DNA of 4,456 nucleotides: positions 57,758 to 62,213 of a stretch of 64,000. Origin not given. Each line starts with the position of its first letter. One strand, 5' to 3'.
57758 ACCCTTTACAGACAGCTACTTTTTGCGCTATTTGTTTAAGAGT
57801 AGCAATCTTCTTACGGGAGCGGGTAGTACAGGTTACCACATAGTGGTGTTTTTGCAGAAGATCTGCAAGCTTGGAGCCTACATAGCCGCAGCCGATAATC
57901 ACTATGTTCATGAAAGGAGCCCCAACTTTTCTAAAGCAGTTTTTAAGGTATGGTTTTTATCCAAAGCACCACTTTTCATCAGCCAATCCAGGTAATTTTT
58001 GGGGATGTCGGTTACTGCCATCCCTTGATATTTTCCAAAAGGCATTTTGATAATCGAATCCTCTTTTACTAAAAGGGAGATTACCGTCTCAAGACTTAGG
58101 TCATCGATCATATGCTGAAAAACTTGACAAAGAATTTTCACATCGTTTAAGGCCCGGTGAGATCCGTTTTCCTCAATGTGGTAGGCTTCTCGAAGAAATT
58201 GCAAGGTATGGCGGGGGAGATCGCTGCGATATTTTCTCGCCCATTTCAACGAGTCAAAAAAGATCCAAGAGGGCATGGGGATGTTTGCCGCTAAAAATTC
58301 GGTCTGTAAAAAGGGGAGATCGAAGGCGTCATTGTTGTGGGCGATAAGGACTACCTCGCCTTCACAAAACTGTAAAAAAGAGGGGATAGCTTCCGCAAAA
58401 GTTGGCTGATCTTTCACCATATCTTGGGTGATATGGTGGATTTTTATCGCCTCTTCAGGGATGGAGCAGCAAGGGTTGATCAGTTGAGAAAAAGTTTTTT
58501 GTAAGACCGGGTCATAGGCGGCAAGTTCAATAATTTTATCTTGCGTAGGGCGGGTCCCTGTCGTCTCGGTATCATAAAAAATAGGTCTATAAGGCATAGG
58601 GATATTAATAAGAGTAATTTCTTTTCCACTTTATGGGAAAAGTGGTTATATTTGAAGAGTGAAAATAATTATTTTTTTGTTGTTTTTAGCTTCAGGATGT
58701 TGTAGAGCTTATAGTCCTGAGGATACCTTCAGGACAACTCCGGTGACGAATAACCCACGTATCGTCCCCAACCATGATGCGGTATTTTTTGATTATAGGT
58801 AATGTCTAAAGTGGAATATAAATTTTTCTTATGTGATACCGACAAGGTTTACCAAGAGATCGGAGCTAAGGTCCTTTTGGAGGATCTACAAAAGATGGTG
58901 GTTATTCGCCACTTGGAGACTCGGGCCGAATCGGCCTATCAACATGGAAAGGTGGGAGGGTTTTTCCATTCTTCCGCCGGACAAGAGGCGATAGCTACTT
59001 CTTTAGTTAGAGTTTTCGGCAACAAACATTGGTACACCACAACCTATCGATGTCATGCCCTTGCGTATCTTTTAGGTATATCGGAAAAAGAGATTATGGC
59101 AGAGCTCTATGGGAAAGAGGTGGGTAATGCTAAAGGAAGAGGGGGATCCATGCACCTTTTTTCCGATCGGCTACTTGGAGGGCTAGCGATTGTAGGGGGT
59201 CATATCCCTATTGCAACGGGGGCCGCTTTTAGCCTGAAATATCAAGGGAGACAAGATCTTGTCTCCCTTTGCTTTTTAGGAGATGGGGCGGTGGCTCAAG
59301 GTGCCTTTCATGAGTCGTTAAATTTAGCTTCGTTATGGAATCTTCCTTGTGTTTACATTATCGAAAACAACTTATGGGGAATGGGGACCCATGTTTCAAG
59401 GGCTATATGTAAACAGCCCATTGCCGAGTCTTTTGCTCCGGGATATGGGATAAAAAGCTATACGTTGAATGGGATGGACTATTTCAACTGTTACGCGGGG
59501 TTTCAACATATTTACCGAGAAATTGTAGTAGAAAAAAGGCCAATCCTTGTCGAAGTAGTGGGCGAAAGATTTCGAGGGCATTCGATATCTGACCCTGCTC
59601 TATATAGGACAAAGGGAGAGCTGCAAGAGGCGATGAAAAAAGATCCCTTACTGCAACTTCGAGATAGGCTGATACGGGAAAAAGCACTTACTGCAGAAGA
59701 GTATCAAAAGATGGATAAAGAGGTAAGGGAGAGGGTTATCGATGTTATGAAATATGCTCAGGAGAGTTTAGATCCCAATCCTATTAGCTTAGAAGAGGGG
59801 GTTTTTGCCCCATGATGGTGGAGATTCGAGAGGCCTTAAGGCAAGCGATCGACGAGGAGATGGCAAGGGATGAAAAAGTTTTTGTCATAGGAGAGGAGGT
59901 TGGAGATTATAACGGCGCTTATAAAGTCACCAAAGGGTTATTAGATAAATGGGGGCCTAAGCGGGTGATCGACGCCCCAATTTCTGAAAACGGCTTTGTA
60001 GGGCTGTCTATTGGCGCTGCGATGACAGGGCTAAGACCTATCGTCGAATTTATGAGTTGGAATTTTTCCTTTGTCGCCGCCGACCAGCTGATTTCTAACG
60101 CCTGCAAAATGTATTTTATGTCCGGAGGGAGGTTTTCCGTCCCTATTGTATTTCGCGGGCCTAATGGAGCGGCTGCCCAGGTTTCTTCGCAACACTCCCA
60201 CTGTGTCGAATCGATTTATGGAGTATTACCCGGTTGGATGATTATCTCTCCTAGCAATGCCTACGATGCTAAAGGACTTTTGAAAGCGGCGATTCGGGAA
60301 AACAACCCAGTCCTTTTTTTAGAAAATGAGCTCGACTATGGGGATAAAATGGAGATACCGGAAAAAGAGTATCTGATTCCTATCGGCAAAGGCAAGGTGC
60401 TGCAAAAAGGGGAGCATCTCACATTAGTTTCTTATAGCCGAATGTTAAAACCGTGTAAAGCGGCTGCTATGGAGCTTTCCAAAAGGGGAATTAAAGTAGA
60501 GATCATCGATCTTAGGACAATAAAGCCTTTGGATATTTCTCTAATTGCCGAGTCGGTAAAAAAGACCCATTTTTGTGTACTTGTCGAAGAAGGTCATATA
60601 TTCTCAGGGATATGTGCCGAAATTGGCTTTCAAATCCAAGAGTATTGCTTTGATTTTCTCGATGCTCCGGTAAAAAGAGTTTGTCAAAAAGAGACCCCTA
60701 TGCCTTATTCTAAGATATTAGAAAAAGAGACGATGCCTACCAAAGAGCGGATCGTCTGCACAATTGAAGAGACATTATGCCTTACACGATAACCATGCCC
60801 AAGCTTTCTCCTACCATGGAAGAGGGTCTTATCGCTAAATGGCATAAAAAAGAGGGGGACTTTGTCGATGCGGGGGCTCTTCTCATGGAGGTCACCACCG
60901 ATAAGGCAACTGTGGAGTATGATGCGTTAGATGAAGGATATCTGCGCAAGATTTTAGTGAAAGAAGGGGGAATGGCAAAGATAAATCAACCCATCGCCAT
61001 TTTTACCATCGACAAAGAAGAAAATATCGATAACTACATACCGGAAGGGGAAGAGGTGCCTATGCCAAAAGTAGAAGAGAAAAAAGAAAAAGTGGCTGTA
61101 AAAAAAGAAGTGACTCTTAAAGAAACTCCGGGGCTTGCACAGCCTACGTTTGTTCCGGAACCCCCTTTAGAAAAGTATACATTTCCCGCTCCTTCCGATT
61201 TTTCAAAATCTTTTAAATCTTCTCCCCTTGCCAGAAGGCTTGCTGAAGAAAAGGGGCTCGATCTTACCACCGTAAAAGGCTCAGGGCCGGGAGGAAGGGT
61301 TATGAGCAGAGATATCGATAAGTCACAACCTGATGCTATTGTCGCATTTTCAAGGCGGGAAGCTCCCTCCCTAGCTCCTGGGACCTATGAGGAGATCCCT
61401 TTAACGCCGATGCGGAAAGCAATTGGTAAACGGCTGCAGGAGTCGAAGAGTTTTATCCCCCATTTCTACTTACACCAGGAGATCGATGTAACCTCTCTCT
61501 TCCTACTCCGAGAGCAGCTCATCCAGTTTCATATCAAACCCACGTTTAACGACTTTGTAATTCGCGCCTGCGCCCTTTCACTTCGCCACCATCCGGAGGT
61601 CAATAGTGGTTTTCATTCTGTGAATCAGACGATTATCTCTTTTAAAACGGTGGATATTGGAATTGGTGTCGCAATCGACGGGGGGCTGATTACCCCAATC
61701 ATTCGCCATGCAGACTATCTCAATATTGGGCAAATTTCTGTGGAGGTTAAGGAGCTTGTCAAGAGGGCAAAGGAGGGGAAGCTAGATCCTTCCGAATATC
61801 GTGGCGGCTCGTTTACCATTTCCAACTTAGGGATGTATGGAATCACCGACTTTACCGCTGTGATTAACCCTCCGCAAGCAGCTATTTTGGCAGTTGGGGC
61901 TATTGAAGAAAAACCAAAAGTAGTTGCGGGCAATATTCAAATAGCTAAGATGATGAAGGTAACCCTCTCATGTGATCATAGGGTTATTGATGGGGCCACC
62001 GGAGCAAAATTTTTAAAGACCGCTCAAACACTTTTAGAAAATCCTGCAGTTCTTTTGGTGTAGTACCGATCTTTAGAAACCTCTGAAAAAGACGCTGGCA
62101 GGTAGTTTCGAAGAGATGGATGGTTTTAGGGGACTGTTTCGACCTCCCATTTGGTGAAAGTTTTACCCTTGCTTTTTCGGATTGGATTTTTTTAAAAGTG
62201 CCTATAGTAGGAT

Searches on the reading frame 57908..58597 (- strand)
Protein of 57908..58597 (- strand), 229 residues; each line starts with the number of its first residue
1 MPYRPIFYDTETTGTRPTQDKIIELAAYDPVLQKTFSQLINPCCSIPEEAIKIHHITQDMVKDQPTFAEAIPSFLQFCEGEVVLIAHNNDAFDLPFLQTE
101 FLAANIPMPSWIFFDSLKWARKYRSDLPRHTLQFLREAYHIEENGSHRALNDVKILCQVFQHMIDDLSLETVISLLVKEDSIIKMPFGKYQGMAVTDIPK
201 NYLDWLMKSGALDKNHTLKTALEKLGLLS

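Call 88: search_protein_families(library=pfam, proteins=[window:57908-58597:-], max_evalue=0.001)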
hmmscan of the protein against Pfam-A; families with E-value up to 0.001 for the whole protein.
window:57908-58597:- (229 aa): 4 families
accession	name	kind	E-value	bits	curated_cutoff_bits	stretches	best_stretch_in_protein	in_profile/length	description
PF00929.31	RNase_T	-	1.2e-35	123.9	24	1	6-160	1-164/164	Exonuclease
PF12843.12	QSregVF_b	-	3.1e-09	37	22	1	183-210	11-38/66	Putative quorum-sensing-regulated virulence factor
PF13482.12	RNase_H_2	-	1.2e-06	29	22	1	6-141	1-115/165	RNase_H superfamily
PF16473.11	Rv2179c-like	-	0.00012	22.3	27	1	6-161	3-174/177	3'-5' exoribonuclease Rv2179c-like domain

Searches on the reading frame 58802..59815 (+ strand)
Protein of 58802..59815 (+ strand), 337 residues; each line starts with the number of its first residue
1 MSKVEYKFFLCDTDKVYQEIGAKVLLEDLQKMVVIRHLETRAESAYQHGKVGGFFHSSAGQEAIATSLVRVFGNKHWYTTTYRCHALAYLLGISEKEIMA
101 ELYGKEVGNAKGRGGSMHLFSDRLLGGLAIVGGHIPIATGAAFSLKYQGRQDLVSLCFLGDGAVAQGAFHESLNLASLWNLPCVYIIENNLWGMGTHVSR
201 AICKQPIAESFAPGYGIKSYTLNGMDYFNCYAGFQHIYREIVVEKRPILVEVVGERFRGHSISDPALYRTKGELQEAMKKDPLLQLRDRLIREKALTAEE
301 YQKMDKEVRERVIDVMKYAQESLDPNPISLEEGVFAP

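Call 88: search_protein_families(library=pfam, proteins=[window:58802-59815:+], max_evalue=0.001)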
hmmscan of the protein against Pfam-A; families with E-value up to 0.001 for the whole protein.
window:58802-59815:+ (337 aa): 2 families
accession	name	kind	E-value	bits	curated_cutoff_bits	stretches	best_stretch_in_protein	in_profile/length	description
PF00676.26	E1_dh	-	1.5e-68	231.5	22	1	31-327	2-299/300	Dehydrogenase E1 component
PF02775.26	TPP_enzyme_C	-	0.00088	19.5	21.9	0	126-196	25-89/151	Thiamine pyrophosphate enzyme, C-terminal TPP binding domain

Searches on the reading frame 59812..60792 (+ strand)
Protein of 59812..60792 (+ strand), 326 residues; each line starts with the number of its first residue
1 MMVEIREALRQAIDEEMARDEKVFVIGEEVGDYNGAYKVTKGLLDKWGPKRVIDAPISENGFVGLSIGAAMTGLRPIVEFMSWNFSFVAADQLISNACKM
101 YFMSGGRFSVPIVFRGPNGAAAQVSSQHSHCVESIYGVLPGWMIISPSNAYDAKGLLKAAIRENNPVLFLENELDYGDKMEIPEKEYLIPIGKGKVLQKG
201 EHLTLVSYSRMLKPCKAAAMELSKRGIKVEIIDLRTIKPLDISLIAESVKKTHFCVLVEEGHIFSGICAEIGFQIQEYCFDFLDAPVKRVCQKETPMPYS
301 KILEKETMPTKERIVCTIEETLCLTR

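Call 88: search_protein_families(library=pfam, proteins=[window:59812-60792:+], max_evalue=0.001)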
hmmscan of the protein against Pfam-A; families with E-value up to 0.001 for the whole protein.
window:59812-60792:+ (326 aa): 2 families
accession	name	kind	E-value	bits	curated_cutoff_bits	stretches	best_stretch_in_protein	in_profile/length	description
PF02779.29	Transket_pyr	-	4.4e-40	137.6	27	1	3-176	3-172/174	Transketolase, pyrimidine binding domain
PF02780.25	Transketolase_C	-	3e-38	131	25.9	1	192-314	1-124/124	Transketolase, C-terminal domain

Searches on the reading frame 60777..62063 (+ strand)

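Call 88: search_protein_families(library=pfam, proteins=[window:60777-62063:+], max_evalue=0.001)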
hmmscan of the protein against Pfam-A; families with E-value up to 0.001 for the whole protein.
window:60777-62063:+ (428 aa): 3 families
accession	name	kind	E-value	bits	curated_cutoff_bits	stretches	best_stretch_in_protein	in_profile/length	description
PF00198.28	2-oxoacid_dh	-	4e-85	285.4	23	1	202-427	2-231/232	2-oxoacid dehydrogenases acyltransferase (catalytic domain)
PF00364.28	Biotin_lipoyl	-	3e-15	56.3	22.1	1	4-75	2-72/73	Biotin-requiring enzyme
PF02817.22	E3_binding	-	3.6e-15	56.3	23.7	1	147-180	2-35/36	e3 binding domain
